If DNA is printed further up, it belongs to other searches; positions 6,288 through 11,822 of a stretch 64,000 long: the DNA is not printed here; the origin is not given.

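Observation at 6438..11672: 1744-aa STAND/NACHT-like NTPase with an uncharacterised N-terminal domain in an archaeal mobile-element cargo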

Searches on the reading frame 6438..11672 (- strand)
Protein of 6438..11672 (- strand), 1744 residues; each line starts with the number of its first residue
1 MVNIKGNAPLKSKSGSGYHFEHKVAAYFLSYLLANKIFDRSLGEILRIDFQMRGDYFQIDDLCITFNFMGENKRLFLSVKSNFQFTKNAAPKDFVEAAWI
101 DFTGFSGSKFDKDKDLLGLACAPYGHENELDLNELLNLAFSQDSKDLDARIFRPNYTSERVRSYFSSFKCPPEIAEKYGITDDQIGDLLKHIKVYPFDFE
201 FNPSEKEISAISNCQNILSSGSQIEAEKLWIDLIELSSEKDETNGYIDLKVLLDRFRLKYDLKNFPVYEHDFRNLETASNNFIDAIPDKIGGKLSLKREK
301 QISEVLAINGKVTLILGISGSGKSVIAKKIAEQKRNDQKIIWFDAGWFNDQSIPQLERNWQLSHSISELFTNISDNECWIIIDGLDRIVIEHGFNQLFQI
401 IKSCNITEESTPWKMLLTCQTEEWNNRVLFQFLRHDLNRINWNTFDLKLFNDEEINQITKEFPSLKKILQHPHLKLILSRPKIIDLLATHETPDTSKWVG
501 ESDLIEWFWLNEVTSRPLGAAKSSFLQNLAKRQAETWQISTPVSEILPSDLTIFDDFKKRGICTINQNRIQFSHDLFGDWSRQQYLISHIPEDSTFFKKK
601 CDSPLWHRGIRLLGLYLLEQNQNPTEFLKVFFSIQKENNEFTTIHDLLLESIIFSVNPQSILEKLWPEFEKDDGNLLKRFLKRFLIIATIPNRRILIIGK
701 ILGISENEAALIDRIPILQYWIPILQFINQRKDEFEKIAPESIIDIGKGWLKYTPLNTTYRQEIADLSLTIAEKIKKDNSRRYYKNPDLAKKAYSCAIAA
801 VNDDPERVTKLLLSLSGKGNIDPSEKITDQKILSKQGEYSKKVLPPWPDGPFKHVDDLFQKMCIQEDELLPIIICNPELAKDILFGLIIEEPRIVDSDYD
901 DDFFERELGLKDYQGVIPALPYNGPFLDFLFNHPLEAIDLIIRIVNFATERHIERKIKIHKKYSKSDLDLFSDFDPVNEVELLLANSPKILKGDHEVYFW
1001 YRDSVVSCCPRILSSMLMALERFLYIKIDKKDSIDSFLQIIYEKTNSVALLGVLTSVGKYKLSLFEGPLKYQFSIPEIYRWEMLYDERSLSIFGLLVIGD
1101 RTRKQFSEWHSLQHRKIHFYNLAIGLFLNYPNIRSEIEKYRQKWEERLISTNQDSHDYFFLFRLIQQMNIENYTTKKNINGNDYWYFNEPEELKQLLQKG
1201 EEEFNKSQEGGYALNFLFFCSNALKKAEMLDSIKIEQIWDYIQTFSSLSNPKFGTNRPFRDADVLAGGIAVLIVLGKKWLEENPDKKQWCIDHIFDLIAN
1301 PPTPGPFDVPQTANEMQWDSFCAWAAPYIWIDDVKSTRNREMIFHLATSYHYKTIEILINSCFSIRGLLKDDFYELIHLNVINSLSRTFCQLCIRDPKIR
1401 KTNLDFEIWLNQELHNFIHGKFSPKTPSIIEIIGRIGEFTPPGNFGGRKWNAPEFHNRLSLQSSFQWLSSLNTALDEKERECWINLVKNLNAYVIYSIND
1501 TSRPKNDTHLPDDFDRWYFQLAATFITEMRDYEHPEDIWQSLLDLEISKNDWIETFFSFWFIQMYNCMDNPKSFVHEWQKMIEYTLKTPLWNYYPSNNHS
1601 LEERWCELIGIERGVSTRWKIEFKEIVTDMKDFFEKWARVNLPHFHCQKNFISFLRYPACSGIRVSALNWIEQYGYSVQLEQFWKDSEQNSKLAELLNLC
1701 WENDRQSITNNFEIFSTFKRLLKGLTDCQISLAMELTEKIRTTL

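Call 5: search_protein_families(library=pfam, proteins=[window:6438-11672:-], max_evalue=0.01)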
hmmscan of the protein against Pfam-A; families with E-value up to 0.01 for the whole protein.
window:6438-11672:- (1744 aa): 5 families
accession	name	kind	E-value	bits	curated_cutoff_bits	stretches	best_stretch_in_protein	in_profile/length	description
PF25199.1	nSTAND_NTPase5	-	1.1e-05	25.7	34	1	310-427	41-140/145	Novel STAND NTPase 5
PF00005.33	ABC_tran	-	8.9e-05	23.6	25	1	309-374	10-75/137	ABC transporter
PF24883.2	NPHP3_N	-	0.00017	22.3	24.8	0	359-419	106-163/164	Nephrocystin 3, N-terminal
PF20720.3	nSTAND3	-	0.0012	19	27.2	1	305-459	13-149/155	Novel STAND NTPase 3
PF13173.12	AAA_14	-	0.0015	19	27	1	310-403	2-83/129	AAA domain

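Call 6: search_protein_families(library=padloc, proteins=[window:6438-11672:-], max_evalue=0.01)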
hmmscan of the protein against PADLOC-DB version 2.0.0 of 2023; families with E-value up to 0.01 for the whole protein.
window:6438-11672:- (1744 aa): 1 family
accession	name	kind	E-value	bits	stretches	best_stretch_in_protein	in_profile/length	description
PDLC04702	PDC-M54A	-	2.4e-17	59.8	2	15-386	18-395/1621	-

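Call 7: search_protein_families(library=ncbifam, proteins=[window:6438-11672:-], max_evalue=0.01)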
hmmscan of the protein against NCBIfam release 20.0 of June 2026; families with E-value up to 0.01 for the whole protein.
window:6438-11672:- (1744 aa): 1 family
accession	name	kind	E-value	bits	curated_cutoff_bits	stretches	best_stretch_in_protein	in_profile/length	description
NF008809.0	PRK11831.1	equivalog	0.0059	15.9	441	1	308-359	32-78/270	phospholipid ABC transporter ATP-binding protein MlaF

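Call 8: search_solved_structures(query=window:6438-11672:-, max_evalue=1)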
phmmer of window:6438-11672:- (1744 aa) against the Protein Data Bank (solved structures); distinct sequences matched with E-value up to 1: 1.
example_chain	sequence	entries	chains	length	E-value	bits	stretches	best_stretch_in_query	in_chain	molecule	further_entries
7ch8_I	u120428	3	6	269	0.13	12.5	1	307-359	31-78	Probable ATP-binding component of ABC transporter | Probable ATP-binding component of ABC transporter,P.aeruginosa Mla F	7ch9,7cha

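Call 9: find_homologous_proteins(query=window:6438-11672:-, max_evalue=0.001)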
Query window:6438-11672:- (1744 aa): 26 proteins with E <= 0.001 among 6880 candidates.
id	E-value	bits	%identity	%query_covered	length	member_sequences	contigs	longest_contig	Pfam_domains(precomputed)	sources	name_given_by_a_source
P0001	0.0e+0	2805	70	100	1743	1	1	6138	-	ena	-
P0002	0.0e+0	2786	68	100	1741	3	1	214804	PF24883.3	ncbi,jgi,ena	ncbi:MAG: ATP-binding protein [Methanoregula sp.]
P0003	0.0e+0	2784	68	100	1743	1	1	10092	PF24883.3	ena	-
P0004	0.0e+0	2777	68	100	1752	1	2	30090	-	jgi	jgi:hypothetical protein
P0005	0.0e+0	2756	68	100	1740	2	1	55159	-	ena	-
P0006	0.0e+0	2752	67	100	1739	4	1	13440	PF24883.3,PF25199.2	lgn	-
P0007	0.0e+0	2697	66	100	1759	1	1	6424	PF25199.2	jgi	jgi:hypothetical protein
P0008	0.0e+0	2630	65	100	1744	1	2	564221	PF25199.2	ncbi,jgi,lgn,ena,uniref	ncbi:MAG: ATP-binding protein [Methanoregula sp.]|jgi:arsenate reductase-like glutaredoxin family pr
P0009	0.0e+0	2317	58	100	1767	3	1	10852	-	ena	-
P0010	0.0e+0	1332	39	100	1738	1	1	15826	-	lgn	-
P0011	0.0e+0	1263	37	100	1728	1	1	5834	-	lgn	-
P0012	0.0e+0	1145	36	100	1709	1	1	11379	-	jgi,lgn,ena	-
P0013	0.0e+0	1107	35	100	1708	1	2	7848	-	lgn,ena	-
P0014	0.0e+0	1063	33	100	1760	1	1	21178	-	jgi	jgi:hypothetical protein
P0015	7.7e-281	953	32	100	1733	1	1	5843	-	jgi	jgi:hypothetical protein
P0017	3.3e-274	931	32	100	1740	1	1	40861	-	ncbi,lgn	ncbi:MAG: hypothetical protein AABO57_26450 [Acidobacteriota bacterium]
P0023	1.9e-131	458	27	84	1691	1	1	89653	PF05729.19,PF20720.4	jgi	jgi:uncharacterized protein YlzI (FlbEa/FlbD family)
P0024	2.0e-27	113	24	35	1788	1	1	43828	-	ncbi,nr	ncbi:MAG: ATP-binding protein [Gammaproteobacteria bacterium]|nr:ATP-binding protein [Gammaproteobac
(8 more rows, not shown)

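Call 12: find_encoding_contigs(protein=P0002, flank=10000, max_places=2)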
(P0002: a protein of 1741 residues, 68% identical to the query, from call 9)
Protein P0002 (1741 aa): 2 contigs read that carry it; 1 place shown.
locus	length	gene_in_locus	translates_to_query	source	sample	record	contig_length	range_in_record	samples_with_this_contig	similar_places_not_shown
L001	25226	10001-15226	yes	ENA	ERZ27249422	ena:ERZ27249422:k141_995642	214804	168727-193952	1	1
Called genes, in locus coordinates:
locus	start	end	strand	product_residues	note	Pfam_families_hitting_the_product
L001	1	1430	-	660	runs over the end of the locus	PF00999:Na_H_Exchanger, PF02254:TrkA_N, PF02080:TrkA_C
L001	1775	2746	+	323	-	-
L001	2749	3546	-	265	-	-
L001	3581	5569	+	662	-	PF00133:tRNA-synt_1, PF01406:tRNA-synt_1e, PF09334:tRNA-synt_1g, PF08264:Anticodon_1, PF19303:Anticodon_3, PF01588:tRNA_bind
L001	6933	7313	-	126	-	PF10130:PIN_2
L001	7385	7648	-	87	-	PF26688:RHH_12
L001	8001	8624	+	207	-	-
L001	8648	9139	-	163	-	PF13238:AAA_18, PF13671:AAA_33 (faint), PF01202:SKI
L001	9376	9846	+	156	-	-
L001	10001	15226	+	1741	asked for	PF24883:NPHP3_N (faint)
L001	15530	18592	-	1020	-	PF08706:D5_N, PF19263:DUF5906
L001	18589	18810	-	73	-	-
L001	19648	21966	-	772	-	-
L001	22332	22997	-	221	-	PF00881:Nitroreductase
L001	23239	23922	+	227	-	PF04307:YdjM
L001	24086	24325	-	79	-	-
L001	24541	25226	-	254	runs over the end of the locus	PF08308:PEGA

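Call 13: find_encoding_contigs(protein=P0008, flank=10000, max_places=2)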
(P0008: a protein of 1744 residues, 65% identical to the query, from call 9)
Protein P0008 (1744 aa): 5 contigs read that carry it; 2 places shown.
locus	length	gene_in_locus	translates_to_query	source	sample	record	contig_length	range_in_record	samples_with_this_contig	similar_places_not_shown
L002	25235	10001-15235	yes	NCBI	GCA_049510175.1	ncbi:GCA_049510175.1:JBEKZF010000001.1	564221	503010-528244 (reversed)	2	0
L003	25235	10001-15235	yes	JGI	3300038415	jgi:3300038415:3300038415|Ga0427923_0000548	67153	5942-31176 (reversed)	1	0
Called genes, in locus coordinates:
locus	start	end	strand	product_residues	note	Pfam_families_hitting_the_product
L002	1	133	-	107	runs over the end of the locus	-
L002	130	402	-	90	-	-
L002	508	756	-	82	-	PF05016:ParE_toxin (faint)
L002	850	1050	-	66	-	PF18506:RelB-like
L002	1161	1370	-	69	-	-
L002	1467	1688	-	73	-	-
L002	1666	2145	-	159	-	PF01850:PIN (weak)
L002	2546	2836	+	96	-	PF01909:NTP_transf_2, PF18765:Polbeta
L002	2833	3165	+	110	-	PF01934:HepT-like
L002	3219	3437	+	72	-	PF15919:HicB_lk_antitox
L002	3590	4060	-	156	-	-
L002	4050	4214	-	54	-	-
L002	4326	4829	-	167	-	-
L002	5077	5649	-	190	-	-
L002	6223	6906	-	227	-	PF20990:DUF2207_C (faint)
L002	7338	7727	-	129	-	-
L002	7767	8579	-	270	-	PF13271:DUF4062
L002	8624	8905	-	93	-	-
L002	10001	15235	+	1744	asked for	PF25199:nSTAND_NTPase5 (faint)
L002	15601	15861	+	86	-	PF13560:HTH_31, PF12844:HTH_19, PF01381:HTH_3, PF13443:HTH_26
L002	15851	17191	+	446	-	PF26345:ScoMcrA_N, PF13391:HNH_2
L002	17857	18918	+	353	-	PF01381:HTH_3, PF12844:HTH_19, PF13560:HTH_31, PF06114:Peptidase_M78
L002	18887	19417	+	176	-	PF11848:DUF3368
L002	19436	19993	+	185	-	-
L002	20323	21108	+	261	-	PF13197:DUF4013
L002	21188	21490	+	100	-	PF01934:HepT-like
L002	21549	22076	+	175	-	PF14622:Ribonucleas_3_3, PF00636:Ribonuclease_3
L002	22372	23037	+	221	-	PF08308:PEGA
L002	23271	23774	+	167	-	PF13238:AAA_18 (weak), PF01202:SKI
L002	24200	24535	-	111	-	PF07784:DUF1622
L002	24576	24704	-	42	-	-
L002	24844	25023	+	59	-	PF23477:zf_Tbcl_2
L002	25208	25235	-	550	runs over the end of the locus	PF00595:PDZ (weak), PF13180:PDZ_2 (weak), PF17820:PDZ_6 (faint), PF03572:Peptidase_S41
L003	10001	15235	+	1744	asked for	PF25199:nSTAND_NTPase5 (faint)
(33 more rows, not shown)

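Call 14: find_encoding_contigs(protein=P0017, flank=10000, max_places=2)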
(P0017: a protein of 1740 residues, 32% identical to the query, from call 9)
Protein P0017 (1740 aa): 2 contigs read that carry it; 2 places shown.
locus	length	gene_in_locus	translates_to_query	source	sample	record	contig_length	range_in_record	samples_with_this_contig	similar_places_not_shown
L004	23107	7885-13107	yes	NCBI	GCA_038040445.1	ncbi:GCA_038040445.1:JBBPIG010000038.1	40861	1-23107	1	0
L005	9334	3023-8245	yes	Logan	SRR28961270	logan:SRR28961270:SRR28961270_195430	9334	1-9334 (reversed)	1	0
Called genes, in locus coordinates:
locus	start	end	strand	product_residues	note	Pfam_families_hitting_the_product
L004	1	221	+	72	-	PF10091:Glycoamylase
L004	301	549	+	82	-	PF01566:Nramp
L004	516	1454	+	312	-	PF01566:Nramp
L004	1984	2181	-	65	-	-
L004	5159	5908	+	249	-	-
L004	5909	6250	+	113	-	-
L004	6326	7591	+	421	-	-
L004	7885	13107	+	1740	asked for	-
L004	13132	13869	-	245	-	PF12770:CHAT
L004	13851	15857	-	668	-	PF10602:RPN7 (faint), PF07719:TPR_2 (faint), PF13176:TPR_7 (faint), PF13424:TPR_12 (weak), PF00515:TPR_1 (weak), PF13424:TPR_12 (weak), PF17874:TPR_MalT, PF13424:TPR_12, +5 more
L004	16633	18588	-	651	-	PF00930:DPPIV_N (faint), PF02897:Peptidase_S9_N, PF26549:Tricorn_N (faint), PF26550:Tricorn_2nd, PF02129:Peptidase_S15 (weak), PF00561:Abhydrolase_1 (weak), PF00326:Peptidase_S9, PF20434:BD-FAE (weak), +2 more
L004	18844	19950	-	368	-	PF13730:HTH_36 (faint)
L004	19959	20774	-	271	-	PF00142:Fer4_NifH (faint), PF01656:CbiA, PF02374:ArsA_ATPase (weak), PF06564:CBP_BcsQ (weak), PF09140:MipZ (faint), PF10609:ParA (weak), PF13614:AAA_31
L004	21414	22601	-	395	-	PF00589:Phage_integrase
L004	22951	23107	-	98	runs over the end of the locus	-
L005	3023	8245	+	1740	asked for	-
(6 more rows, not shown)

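Call 15: find_encoding_contigs(protein=P0005, flank=10000, max_places=1)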
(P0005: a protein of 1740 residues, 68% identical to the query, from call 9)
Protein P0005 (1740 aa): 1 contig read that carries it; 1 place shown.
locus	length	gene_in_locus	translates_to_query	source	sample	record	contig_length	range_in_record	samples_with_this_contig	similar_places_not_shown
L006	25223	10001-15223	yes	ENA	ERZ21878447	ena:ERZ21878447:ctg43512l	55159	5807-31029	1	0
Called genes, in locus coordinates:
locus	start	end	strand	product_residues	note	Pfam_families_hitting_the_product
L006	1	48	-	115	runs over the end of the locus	-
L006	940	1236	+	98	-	-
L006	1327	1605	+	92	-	-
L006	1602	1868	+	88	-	-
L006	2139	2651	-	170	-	-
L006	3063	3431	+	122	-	-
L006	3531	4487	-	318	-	PF01351:RNase_HII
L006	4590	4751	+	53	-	-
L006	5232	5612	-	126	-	PF10130:PIN_2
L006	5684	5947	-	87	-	PF26688:RHH_12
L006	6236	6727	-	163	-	PF01712:dNK (faint), PF13238:AAA_18, PF01202:SKI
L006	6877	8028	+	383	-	-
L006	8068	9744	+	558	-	PF02463:SMC_N (weak), PF11398:DUF2813 (faint), PF13175:AAA_15, PF13476:AAA_23, PF13304:AAA_21, PF13175:AAA_15, PF20469:OLD-like_TOPRIM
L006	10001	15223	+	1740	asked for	-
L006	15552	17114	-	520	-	PF08706:D5_N, PF19263:DUF5906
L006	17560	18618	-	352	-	-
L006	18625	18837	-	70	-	-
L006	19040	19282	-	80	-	-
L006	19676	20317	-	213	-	-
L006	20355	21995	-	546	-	-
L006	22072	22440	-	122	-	-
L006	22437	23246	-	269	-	PF00072:Response_reg (weak), PF13426:PAS_9 (faint), PF08448:PAS_4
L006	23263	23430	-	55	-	-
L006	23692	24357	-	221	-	PF00881:Nitroreductase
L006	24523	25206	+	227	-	PF04307:YdjM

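Call 16: find_encoding_contigs(protein=P0004, flank=10000, max_places=1)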
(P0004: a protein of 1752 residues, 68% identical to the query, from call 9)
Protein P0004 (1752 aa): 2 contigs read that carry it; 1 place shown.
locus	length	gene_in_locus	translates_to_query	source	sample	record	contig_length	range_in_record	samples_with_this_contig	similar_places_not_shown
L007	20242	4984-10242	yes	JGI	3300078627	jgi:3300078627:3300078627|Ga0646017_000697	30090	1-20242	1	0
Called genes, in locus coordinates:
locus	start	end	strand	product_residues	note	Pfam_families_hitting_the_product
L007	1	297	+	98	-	?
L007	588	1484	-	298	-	PF17210:SdrD_B, PF13620:CarboxypepD_reg (weak), PF17802:SpaA (weak)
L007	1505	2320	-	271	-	-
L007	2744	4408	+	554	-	-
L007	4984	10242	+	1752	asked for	-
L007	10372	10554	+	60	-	-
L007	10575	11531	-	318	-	PF18863:AbiJ_NTD4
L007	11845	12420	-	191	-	-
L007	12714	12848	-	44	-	-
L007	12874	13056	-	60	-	-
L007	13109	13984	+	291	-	-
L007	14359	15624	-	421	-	PF00589:Phage_integrase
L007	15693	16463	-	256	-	PF01873:eIF-5_eIF-2B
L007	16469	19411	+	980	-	PF18072:FGAR-AT_linker, PF00586:AIRS, PF02769:AIRS_C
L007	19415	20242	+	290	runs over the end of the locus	PF13507:GATase_5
